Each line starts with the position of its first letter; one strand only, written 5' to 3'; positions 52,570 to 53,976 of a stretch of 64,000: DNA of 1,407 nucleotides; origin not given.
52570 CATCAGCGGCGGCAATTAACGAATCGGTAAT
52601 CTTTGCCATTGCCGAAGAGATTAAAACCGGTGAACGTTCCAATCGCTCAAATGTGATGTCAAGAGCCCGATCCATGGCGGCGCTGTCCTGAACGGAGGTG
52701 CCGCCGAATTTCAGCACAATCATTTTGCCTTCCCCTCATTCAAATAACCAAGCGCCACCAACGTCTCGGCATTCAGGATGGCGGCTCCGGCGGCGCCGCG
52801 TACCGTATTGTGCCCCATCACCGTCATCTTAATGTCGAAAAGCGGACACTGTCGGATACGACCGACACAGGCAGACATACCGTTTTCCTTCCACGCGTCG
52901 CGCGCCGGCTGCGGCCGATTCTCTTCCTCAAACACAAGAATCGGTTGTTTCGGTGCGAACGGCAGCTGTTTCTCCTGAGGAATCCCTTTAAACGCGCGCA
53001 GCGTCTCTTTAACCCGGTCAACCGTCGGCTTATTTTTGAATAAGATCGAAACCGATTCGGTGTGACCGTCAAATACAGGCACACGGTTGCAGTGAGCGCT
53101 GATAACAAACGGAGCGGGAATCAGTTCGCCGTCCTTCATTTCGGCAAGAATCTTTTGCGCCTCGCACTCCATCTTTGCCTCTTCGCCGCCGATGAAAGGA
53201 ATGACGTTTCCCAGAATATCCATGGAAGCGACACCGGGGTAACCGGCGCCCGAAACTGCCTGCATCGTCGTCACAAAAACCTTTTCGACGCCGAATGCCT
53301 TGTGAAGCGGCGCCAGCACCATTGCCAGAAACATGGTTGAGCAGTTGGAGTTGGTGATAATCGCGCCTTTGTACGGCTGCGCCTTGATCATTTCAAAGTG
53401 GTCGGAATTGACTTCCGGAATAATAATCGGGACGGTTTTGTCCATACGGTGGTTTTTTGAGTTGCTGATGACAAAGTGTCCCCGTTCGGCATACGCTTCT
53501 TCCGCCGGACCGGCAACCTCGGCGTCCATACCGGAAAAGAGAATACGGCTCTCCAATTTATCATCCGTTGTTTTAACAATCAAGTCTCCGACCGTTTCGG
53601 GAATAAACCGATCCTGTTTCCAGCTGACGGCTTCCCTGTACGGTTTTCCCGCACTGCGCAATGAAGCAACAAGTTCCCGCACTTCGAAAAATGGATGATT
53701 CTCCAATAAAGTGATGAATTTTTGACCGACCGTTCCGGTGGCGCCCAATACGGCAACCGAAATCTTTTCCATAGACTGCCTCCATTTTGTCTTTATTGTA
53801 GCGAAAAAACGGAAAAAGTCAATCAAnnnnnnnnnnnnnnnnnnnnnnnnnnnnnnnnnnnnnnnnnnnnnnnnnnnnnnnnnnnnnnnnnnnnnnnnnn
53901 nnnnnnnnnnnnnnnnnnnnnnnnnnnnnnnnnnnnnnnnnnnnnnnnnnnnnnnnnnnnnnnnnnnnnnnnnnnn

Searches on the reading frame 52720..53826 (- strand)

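Call 10: search_protein_families(library=ncbifam, proteins=[window:52720-53826:-], max_evalue=0.001)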
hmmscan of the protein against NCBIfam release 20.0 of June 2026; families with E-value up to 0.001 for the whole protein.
window:52720-53826:- (368 aa): 12 families
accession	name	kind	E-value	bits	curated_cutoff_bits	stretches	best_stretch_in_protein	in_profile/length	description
NF006416.0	PRK08664.1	subfamily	1.3e-141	471.9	232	1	19-362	1-349/350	aspartate-semialdehyde dehydrogenase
TIGR00978.1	asd_EA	equivalog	1.8e-131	438.3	301.2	1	22-356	1-340/342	aspartate-semialdehyde dehydrogenase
NF011456.0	PRK14874.1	equivalog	1.5e-49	168.9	223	2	19-202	2-171/346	aspartate-semialdehyde dehydrogenase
TIGR01296.1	asd_B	equivalog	2e-42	145.5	324.2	2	23-202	1-167/339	aspartate-semialdehyde dehydrogenase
NF005229.0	PRK06728.1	equivalog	2.4e-33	115.4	628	2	22-199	6-169/347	aspartate-semialdehyde dehydrogenase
NF004224.0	PRK05671.1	equivalog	2.2e-17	63.6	284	1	21-201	4-170/336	aspartate-semialdehyde dehydrogenase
NF005957.0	PRK08040.1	equivalog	7.2e-15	55.3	273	1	22-200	5-170/336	aspartate-semialdehyde dehydrogenase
TIGR01850.1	argC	equivalog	5.3e-11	42.3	233.6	1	23-197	2-186/345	N-acetyl-gamma-glutamyl-phosphate reductase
NF005144.0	PRK06598.1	subfamily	4.7e-09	35.8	198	1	116-196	92-169/369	aspartate-semialdehyde dehydrogenase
TIGR01534.1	GAPDH-I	equivalog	7e-06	25.5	367.2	1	128-192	126-185/330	type I glyceraldehyde-3-phosphate dehydrogenase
TIGR01745.1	asd_gamma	equivalog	6.4e-05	22.1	402.9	0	118-196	92-168/366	aspartate-semialdehyde dehydrogenase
NF005830.0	PRK07729.1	equivalog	0.0009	18.2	546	0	135-191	130-181/343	glyceraldehyde-3-phosphate dehydrogenase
